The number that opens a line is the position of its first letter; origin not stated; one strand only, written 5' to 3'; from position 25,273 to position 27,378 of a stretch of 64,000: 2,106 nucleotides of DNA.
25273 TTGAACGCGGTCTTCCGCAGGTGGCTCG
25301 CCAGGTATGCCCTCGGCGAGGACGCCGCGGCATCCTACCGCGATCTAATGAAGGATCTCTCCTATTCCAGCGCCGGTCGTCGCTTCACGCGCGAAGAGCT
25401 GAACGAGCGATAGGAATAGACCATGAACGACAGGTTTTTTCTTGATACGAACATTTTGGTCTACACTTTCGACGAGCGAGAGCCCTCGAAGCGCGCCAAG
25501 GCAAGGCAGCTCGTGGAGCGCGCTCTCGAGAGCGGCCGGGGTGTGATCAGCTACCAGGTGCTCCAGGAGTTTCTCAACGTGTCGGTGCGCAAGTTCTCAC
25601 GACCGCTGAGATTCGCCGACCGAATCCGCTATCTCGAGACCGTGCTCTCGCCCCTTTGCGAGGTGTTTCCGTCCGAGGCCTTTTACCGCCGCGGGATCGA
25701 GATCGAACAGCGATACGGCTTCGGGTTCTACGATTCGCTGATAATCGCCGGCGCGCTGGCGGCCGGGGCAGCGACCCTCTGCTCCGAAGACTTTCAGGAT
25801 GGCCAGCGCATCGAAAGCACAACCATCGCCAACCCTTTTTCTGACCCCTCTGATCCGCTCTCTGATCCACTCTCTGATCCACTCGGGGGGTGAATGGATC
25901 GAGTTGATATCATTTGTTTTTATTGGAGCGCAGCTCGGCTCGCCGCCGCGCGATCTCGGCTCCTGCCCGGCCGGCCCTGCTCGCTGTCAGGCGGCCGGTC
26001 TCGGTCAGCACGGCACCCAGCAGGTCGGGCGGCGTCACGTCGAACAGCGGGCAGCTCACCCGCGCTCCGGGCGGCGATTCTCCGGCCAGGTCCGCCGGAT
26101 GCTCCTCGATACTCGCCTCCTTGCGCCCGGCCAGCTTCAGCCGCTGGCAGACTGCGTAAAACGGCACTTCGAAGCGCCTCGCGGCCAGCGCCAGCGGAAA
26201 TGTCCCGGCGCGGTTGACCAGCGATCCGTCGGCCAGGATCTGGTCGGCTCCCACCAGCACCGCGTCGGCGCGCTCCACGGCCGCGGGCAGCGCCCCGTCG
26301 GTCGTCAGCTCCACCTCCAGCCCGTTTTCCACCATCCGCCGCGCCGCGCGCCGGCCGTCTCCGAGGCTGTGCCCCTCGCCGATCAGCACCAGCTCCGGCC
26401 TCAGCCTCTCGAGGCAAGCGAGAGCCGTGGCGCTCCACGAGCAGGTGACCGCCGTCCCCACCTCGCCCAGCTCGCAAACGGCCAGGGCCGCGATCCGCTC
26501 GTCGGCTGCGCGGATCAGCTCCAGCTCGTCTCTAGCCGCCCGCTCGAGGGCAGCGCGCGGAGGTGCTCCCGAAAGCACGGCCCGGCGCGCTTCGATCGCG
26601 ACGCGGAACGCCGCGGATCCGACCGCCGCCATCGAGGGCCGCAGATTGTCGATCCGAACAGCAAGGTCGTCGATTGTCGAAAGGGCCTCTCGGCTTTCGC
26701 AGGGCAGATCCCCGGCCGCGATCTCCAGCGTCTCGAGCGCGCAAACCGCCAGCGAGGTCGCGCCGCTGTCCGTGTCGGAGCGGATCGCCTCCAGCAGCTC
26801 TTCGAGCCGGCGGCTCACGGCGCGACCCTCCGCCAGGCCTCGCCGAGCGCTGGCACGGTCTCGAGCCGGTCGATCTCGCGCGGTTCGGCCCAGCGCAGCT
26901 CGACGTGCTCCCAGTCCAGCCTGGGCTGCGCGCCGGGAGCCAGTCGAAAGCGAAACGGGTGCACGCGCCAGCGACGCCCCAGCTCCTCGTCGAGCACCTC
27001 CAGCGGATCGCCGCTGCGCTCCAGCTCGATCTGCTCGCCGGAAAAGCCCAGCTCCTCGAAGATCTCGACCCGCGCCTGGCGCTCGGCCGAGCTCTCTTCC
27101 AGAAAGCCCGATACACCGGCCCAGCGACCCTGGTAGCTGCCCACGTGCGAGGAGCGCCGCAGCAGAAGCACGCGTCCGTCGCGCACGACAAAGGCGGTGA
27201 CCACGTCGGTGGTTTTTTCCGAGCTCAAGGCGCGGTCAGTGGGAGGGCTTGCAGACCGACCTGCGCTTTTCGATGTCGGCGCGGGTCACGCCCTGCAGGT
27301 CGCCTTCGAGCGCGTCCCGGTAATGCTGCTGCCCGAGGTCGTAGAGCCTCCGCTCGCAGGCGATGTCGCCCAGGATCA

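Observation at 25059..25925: VapBC toxin-antitoxin cassette bounded by 50-bp direct repeats inserted precisely between the stop of one gene and the start of the next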

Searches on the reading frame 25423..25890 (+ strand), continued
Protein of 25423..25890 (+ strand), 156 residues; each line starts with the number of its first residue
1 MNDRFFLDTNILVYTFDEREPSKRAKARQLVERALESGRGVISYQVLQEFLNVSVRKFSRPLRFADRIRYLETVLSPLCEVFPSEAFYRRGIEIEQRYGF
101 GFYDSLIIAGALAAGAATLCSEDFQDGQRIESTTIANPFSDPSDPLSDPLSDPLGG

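Call 87: find_homologous_proteins(query=L052:2572-4344:-, max_evalue=1e-100)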
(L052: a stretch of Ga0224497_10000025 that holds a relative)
Query L052:2572-4344:- (591 aa): 5410 proteins with E <= 1e-100 among 8000 candidates; the best 120 are listed.
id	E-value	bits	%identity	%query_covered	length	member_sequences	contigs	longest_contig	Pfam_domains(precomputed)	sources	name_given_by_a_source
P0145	0.0e+0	1244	93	100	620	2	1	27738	PF00005.34,PF13555.13,PF13401.13,PF03193.23,PF02463.26,PF13304.13,PF13191.13,PF12848.14,PF16326.11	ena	-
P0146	0.0e+0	1238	92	100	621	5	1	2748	PF00005.34,PF02367.24,PF13555.13,PF13401.13,PF03193.23,PF02463.26,PF13304.13,PF13191.13,PF12848.14,PF16326.11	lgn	-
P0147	0.0e+0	1238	92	100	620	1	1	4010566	PF00005.34,PF13175.13,PF13555.13,PF13401.13,PF03193.23,PF02463.26,PF13304.13,PF20720.4,PF13191.13,PF12848.14,PF16326.11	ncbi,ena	-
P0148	0.0e+0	1227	92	100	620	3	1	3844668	PF00005.34,PF13476.13,PF13555.13,PF13401.13,PF03193.23,PF02463.26,PF13304.13,PF13191.13,PF12848.14,PF16326.11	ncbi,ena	-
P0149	0.0e+0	1216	91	100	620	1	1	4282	PF00005.34,PF13476.13,PF13555.13,PF13401.13,PF03193.23,PF02463.26,PF13304.13,PF13191.13,PF12848.14,PF16326.11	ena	-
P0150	0.0e+0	1215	91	100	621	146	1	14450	PF00005.34,PF13555.13,PF13401.13,PF03193.23,PF02463.26,PF13304.13,PF13191.13,PF12848.14,PF16326.11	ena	-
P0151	0.0e+0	1195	88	100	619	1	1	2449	PF00005.34,PF13175.13,PF13555.13,PF13401.13,PF03193.23,PF02463.26,PF13304.13,PF13191.13,PF12848.14,PF16326.11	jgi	-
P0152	0.0e+0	1194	89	100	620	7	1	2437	PF01926.30,PF13555.13,PF13401.13,PF03193.23,PF13304.13,PF13191.13,PF16326.11,PF13479.13,PF00005.34,PF13175.13,PF13476.13,PF05729.19,PF02367.24,PF02463.26,PF20720.4,PF12848.14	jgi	jgi:ATP-binding cassette subfamily F protein 3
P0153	0.0e+0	1181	87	100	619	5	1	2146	PF00005.34,PF13476.13,PF13555.13,PF13401.13,PF03193.23,PF02463.26,PF13304.13,PF13191.13,PF12848.14,PF16326.11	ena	-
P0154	0.0e+0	1179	87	100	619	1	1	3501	PF00005.34,PF13555.13,PF13401.13,PF03193.23,PF02463.26,PF13304.13,PF13191.13,PF12848.14,PF16326.11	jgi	jgi:ATP-binding cassette subfamily F protein 3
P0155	0.0e+0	1171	88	100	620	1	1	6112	PF13604.13,PF13555.13,PF13401.13,PF03193.23,PF13304.13,PF13191.13,PF16326.11,PF13479.13,PF00005.34,PF05729.19,PF02367.24,PF02463.26,PF20720.4,PF12848.14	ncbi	-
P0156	0.0e+0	1164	87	100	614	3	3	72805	PF00005.34,PF13175.13,PF13476.13,PF13555.13,PF13401.13,PF03193.23,PF02463.26,PF13304.13,PF13191.13,PF12848.14,PF16326.11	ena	-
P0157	0.0e+0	1162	86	100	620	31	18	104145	PF01926.30,PF13555.13,PF13401.13,PF03193.23,PF13304.13,PF13191.13,PF16326.11,PF00005.34,PF13175.13,PF13476.13,PF02367.24,PF02463.26,PF20720.4,PF12848.14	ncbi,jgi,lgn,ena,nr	ncbi:MAG: ABC-F family ATP-binding cassette domain-containing protein [Nitrospiraceae bacterium]|nr:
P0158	0.0e+0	1158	85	100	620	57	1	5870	PF01926.30,PF13555.13,PF13401.13,PF03193.23,PF13304.13,PF13191.13,PF16326.11,PF00005.34,PF13476.13,PF02367.24,PF02463.26,PF12848.14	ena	-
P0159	0.0e+0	1156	85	100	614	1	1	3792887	PF13555.13,PF13401.13,PF03193.23,PF13304.13,PF13191.13,PF16326.11,PF00005.34,PF13476.13,PF05729.19,PF02367.24,PF02463.26,PF20720.4,PF12848.14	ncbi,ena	-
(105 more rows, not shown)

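Call 88: find_encoding_contigs(protein=P0147, flank=3500, max_places=3)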
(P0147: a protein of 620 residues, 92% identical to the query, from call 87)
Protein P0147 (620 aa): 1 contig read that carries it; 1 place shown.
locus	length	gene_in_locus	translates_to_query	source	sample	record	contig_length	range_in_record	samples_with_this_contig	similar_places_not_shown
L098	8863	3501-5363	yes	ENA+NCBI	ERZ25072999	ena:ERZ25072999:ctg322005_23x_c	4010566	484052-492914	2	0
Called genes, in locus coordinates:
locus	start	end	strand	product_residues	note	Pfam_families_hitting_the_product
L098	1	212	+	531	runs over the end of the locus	PF08668:HDOD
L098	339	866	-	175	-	PF07589:PEP_exosort_dom (weak)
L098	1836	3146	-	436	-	PF00709:Adenylsucc_synt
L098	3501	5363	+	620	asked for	PF00005:ABC_tran, PF02463:SMC_N (faint), PF03193:RsgA_GTPase (faint), PF13175:AAA_15 (faint), PF13191:AAA_16 (faint), PF12848:ABC_tran_Xtn, PF00005:ABC_tran, PF16326:ABC_tran_CTD, +4 more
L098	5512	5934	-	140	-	PF01850:PIN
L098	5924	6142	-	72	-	-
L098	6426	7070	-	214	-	PF02517:Rce1-like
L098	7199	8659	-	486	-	PF01564:Spermine_synth, PF08242:Methyltransf_12 (weak), PF13649:Methyltransf_25 (weak)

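Call 92: search_protein_families(library=pfam, proteins=[L066:1291-1557:+], max_evalue=10)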
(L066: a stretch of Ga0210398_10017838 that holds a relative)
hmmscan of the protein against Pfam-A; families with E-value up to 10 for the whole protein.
L066:1291-1557:+ (89 aa): 1 family
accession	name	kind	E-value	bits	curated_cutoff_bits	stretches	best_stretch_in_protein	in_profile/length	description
PF00589.27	Phage_integrase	-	0.26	11.5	27.1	1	9-39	128-158/172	Phage integrase family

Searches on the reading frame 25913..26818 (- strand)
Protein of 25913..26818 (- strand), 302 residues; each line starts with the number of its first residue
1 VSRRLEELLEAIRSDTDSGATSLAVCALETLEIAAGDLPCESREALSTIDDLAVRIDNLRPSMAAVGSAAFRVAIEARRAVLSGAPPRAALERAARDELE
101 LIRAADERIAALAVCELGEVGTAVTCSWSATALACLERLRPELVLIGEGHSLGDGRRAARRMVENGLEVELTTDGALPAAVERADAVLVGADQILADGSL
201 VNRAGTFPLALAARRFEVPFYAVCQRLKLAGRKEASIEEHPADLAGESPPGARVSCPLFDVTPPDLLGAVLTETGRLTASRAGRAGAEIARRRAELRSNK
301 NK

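Call 8: search_protein_families(library=pfam, proteins=[window:25913-26818:-], max_evalue=0.01)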
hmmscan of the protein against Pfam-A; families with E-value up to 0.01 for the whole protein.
window:25913-26818:- (302 aa): 1 family
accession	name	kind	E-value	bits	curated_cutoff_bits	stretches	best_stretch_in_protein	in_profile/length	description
PF01008.23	IF-2B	-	1.6e-35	123.2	22.4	1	18-278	3-279/280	Initiation factor 2 subunit family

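Call 12: find_homologous_proteins(query=window:25913-26818:-)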
Query window:25913-26818:- (302 aa): 24 proteins with E <= 0.001 among 8000 candidates.
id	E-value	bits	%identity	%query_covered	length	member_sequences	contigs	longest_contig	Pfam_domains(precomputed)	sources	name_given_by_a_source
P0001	1.8e-181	620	100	100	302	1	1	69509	PF01008.24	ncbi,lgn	ncbi:MAG: hypothetical protein R6V85_14170 [Polyangia bacterium]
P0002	7.0e-151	519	86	100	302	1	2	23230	PF01008.24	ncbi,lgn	-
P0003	1.1e-139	483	81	100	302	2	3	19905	PF01008.24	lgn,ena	-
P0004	4.8e-75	271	52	96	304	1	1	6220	PF01008.24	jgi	jgi:methylthioribose-1-phosphate isomerase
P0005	3.1e-74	268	51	98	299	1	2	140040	PF01008.24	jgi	jgi:translation initiation factor 2B subunit (eIF-2B alpha/beta/delta family)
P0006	1.1e-70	256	53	96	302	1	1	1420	PF01008.24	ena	-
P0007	6.5e-68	247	50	96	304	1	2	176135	PF01008.24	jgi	jgi:translation initiation factor 2B subunit (eIF-2B alpha/beta/delta family)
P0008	1.9e-51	193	44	93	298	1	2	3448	PF01008.24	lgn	-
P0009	6.6e-26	110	34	85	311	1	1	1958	PF01008.24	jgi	jgi:ribose 1,5-bisphosphate isomerase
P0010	9.1e-23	99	37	95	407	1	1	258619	PF01008.24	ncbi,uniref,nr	ncbi:initiation factor 2B [Halostella salina]|uniref:initiation factor 2B n=1 Tax=Halostella salina 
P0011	2.0e-22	98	36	96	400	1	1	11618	PF01008.24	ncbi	ncbi:MAG: initiation factor 2B-like protein [Halalkalicoccus sp.]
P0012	3.5e-21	94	34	91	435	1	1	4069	PF00293.35,PF01008.24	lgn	-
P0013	6.1e-20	90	34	90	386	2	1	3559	PF00293.35,PF01008.24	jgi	jgi:translation initiation factor 2B subunit (eIF-2B alpha/beta/delta family)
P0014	7.4e-20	90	36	91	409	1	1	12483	PF01008.24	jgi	-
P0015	1.4e-19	89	33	93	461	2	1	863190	PF01008.24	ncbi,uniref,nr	ncbi:initiation factor 2B [Halostella pelagica]|uniref:initiation factor 2B n=1 Tax=Halostella pelag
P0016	4.5e-19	87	32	88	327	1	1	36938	PF01008.24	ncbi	ncbi:MAG: translation initiation factor eIF-2B [Ktedonobacterales bacterium]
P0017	4.3e-18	84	34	90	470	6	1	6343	PF00293.35,PF01008.24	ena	-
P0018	8.1e-18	83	32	91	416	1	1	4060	PF00293.35,PF01008.24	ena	-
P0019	6.4e-17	80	32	97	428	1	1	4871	PF00293.35,PF01008.24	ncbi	-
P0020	6.4e-14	70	39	49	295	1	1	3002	PF01008.24,PF03853.22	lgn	-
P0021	2.3e-12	65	36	56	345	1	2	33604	PF01008.24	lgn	-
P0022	2.1e-6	46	38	40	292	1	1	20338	PF01008.24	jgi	jgi:ribose 1,5-bisphosphate isomerase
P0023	1.1e-5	43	32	42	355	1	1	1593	PF01008.24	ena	-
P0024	4.0e-5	41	32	40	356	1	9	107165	PF01008.24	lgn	-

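Call 14: find_encoding_contigs(protein=P0002, flank=6000, max_places=4)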
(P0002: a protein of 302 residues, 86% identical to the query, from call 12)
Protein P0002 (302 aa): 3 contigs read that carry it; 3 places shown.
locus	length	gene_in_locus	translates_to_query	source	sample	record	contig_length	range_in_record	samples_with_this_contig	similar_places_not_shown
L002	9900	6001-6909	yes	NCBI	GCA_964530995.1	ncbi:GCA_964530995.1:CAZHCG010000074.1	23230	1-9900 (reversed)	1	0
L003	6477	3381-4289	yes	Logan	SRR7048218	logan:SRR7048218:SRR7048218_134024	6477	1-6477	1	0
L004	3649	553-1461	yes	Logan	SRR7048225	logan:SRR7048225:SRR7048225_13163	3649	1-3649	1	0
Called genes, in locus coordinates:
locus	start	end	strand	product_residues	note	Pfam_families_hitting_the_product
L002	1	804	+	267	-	PF01875:Memo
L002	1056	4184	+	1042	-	PF03130:HEAT_PBS (faint), PF00884:Sulfatase, PF16347:SGSH_C, PF13646:HEAT_2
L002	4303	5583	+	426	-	PF09976:TPR_21 (faint), PF13432:TPR_16 (weak), PF14559:TPR_19, PF23914:TPR_CcmH_CycH (weak), PF25063:ARM_TT21_C (weak), PF13432:TPR_16, PF14559:TPR_19 (weak), PF13424:TPR_12 (weak), +19 more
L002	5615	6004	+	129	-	PF00293:NUDIX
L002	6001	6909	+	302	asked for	PF01008:IF-2B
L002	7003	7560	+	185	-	PF05559:DUF763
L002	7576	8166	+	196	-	PF05559:DUF763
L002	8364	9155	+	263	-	PF00691:OmpA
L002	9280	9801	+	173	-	-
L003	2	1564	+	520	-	?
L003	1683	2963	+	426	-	PF09976:TPR_21 (faint), PF13432:TPR_16 (weak), PF14559:TPR_19, PF23914:TPR_CcmH_CycH (weak), PF25063:ARM_TT21_C (weak), PF13432:TPR_16, PF14559:TPR_19 (weak), PF13424:TPR_12 (weak), +19 more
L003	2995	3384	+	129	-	PF00293:NUDIX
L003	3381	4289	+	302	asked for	PF01008:IF-2B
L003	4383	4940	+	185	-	PF05559:DUF763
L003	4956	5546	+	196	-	PF05559:DUF763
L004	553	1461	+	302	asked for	PF01008:IF-2B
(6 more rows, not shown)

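Call 15: find_encoding_contigs(protein=P0003, flank=6000, max_places=4)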
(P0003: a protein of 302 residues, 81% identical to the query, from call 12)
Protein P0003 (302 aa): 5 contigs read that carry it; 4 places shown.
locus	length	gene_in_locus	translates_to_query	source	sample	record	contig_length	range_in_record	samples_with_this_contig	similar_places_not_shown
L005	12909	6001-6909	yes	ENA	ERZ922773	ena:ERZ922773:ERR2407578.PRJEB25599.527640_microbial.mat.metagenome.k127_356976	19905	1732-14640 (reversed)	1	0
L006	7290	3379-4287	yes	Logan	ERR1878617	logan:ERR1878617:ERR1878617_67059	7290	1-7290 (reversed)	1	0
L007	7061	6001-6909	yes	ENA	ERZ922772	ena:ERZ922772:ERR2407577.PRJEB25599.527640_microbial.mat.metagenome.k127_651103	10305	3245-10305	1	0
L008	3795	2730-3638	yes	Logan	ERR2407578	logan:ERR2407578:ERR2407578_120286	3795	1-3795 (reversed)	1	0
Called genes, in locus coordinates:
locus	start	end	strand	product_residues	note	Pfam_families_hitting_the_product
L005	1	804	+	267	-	PF01875:Memo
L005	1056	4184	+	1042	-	PF03130:HEAT_PBS (faint), PF00884:Sulfatase, PF16347:SGSH_C, PF02985:HEAT (faint), PF13646:HEAT_2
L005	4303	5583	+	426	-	PF09976:TPR_21 (faint), PF13432:TPR_16 (weak), PF14559:TPR_19, PF23914:TPR_CcmH_CycH (weak), PF25063:ARM_TT21_C (weak), PF13432:TPR_16, PF14559:TPR_19 (weak), PF13424:TPR_12 (weak), +19 more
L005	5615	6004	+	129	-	PF00293:NUDIX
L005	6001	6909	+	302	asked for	PF01008:IF-2B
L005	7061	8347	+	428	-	PF05559:DUF763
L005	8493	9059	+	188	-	PF02622:DUF179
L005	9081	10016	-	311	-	-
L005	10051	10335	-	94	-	-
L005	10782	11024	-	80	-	-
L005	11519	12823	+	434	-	PF13304:AAA_21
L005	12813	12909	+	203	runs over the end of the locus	PF13707:RloB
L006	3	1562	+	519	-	?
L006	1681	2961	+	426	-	PF09976:TPR_21 (faint), PF13432:TPR_16 (weak), PF14559:TPR_19, PF23914:TPR_CcmH_CycH (weak), PF25063:ARM_TT21_C (weak), PF13432:TPR_16, PF14559:TPR_19 (weak), PF13424:TPR_12 (weak), +19 more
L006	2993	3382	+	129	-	PF00293:NUDIX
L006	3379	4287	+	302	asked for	PF01008:IF-2B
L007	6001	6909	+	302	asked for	PF01008:IF-2B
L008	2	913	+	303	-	?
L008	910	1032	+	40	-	-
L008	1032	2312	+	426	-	PF09976:TPR_21 (faint), PF13432:TPR_16 (weak), PF14559:TPR_19, PF23914:TPR_CcmH_CycH (weak), PF25063:ARM_TT21_C (weak), PF13432:TPR_16, PF14559:TPR_19 (weak), PF13424:TPR_12 (weak), +19 more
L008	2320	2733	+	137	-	PF00293:NUDIX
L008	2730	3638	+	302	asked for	PF01008:IF-2B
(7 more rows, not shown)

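Call 27: find_encoding_contigs(protein=P0005, flank=4000, max_places=2)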
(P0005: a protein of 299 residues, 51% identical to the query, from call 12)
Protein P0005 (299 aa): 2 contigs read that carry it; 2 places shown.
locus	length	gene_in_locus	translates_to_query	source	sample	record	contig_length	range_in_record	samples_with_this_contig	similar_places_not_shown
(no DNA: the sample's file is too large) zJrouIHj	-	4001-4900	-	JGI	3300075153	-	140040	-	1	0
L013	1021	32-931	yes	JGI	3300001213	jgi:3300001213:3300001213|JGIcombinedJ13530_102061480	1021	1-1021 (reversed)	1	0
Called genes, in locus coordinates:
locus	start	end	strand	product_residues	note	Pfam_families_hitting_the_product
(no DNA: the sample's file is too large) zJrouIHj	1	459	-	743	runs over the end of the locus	PF08126:Propeptide_C25, PF01364:Peptidase_C25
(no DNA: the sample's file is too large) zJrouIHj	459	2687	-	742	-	PF12146:Hydrolase_4 (weak)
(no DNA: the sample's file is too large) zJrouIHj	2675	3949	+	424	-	PF09976:TPR_21 (faint), PF13424:TPR_12 (faint), PF25060:ARM_TT21_2nd (faint), PF00515:TPR_1 (faint), PF07719:TPR_2 (faint), PF13174:TPR_6 (faint), PF13432:TPR_16 (weak), PF14559:TPR_19 (weak), +4 more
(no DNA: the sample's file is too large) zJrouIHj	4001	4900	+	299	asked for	PF01008:IF-2B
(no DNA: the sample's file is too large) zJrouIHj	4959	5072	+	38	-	?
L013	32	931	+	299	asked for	PF01008:IF-2B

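Call 28: find_encoding_contigs(protein=P0007, flank=4000, max_places=2)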
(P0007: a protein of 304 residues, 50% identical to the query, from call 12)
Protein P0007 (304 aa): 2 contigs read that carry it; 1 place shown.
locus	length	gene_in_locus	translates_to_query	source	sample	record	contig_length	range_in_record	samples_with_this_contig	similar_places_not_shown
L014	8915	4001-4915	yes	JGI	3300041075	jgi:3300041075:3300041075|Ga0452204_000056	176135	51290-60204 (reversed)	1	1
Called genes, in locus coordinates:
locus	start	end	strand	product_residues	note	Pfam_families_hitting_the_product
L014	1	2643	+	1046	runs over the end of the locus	PF00884:Sulfatase, PF16347:SGSH_C, PF13513:HEAT_EZ (faint), PF13646:HEAT_2, PF02985:HEAT (faint), PF03130:HEAT_PBS (weak), PF13646:HEAT_2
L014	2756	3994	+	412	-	PF13431:TPR_17 (faint), PF17874:TPR_MalT (faint), PF23914:TPR_CcmH_CycH (faint), PF25060:ARM_TT21_2nd (faint), PF13414:TPR_11, PF13428:TPR_14 (weak), PF13424:TPR_12 (weak), PF13181:TPR_8 (weak), +11 more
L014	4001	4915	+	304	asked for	PF01008:IF-2B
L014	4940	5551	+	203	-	PF02622:DUF179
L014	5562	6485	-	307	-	-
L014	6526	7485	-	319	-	-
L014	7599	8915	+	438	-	PF00006:ATP-synt_ab, PF18269:T3SS_ATPase_C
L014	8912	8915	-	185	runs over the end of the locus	PF01966:HD (weak)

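Call 45: search_protein_families(library=ncbifam, proteins=[window:25913-26818:-], max_evalue=1)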
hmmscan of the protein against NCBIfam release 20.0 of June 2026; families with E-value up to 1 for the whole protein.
window:25913-26818:- (302 aa): 8 families
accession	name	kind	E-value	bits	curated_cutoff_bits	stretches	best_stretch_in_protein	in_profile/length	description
NF004994.0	PRK06372.1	equivalog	1.2e-22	80.6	249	1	142-282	110-251/253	translation initiation factor IF-2B subunit delta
NF006210.0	PRK08335.1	equivalog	2.3e-22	79.6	339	1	3-278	4-270/275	translation initiation factor IF-2B subunit alpha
TIGR00511.1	ribulose_e2b2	equivalog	2.4e-22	79.6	314.1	1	5-277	2-286/301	ribose 1,5-bisphosphate isomerase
TIGR00524.1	eIF-2B_rel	subfamily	3.3e-22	79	185.85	1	110-278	121-302/303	S-methyl-5-thioribose-1-phosphate isomerase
NF004326.0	PRK05720.1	subfamily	1.5e-21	76.6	271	1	51-284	101-347/358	s-methyl-5-thioribose-1-phosphate isomerase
TIGR00512.1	salvage_mtnA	equivalog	1.9e-18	66.5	279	1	99-277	142-333/335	S-methyl-5-thioribose-1-phosphate isomerase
NF004436.0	PRK05772.1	equivalog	5.2e-15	55.6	521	1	138-277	197-349/363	S-methyl-5-thioribose-1-phosphate isomerase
NF004700.0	PRK06036.1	equivalog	6.6e-11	41.8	528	1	145-277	185-328/339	S-methyl-5-thioribose-1-phosphate isomerase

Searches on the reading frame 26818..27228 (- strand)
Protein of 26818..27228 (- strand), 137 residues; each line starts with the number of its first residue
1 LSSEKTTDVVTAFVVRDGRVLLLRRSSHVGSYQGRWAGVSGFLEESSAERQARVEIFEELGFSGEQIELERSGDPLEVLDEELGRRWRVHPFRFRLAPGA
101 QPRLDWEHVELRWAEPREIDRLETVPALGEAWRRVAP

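Call 8: search_protein_families(library=pfam, proteins=[window:26818-27228:-], max_evalue=0.01)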
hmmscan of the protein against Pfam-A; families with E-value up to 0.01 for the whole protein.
window:26818-27228:- (137 aa): 2 families
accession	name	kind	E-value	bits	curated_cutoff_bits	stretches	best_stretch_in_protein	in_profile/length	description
PF00293.34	NUDIX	-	7.4e-10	39.4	21.1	1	8-124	4-123/134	NUDIX domain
PF14815.12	NUDIX_4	-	0.00044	20.5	35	1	12-127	2-106/113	NUDIX domain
